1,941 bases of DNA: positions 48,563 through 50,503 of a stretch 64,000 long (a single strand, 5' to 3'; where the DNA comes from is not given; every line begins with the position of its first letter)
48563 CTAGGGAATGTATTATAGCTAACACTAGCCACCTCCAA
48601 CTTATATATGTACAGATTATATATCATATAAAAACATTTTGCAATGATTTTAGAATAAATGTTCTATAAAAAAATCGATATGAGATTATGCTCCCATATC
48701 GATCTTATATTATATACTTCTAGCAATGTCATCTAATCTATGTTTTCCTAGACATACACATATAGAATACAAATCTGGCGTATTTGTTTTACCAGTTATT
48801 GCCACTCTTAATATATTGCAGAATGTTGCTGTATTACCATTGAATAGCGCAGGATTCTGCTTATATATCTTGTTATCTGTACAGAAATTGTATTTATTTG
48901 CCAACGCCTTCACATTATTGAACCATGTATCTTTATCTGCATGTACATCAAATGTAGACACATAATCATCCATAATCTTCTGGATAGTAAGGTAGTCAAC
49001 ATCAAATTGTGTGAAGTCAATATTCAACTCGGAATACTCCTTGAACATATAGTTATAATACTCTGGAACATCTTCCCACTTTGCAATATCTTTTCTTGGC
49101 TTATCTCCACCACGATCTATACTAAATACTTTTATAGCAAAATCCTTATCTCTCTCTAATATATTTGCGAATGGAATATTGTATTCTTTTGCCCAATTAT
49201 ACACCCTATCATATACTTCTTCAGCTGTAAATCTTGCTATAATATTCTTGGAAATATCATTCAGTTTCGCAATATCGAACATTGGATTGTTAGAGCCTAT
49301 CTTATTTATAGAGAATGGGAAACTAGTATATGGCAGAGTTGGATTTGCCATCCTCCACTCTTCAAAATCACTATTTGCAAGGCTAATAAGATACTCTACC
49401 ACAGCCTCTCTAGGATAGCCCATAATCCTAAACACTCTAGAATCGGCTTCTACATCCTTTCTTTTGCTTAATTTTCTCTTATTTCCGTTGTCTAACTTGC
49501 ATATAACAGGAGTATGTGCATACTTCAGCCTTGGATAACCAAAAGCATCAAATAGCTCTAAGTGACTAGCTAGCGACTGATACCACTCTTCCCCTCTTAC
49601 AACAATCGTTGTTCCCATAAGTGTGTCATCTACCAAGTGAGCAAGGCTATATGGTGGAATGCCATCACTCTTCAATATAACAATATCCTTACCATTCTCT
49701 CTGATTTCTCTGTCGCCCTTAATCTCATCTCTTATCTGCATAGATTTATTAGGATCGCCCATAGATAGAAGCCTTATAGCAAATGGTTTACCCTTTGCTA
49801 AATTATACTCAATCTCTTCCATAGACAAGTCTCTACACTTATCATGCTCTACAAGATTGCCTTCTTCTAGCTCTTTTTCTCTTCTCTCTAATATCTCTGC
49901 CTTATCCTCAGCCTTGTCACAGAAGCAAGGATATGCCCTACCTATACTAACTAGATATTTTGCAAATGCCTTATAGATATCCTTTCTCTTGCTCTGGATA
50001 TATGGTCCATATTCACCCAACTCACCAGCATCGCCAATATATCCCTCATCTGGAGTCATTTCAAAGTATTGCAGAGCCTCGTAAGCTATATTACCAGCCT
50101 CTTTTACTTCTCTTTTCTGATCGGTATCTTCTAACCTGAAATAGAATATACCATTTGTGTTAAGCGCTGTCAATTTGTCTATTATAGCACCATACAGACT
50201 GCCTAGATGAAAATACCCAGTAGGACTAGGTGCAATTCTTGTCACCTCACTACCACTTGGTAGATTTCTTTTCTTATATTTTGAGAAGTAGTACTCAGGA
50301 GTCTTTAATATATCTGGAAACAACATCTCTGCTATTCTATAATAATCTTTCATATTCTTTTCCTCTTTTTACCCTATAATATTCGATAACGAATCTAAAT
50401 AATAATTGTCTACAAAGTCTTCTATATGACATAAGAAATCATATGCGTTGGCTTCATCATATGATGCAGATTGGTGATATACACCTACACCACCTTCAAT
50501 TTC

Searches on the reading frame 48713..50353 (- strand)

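Call 78: search_protein_families(library=pfam, proteins=[window:48713-50353:-], max_evalue=0.00001)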
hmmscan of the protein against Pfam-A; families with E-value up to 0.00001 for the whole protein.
window:48713-50353:- (547 aa): 1 family
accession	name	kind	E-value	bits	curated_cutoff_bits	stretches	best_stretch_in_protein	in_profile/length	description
PF00749.27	tRNA-synt_1c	-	9.1e-58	196.1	23.4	1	37-328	3-278/314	tRNA synthetases class I (E and Q), catalytic domain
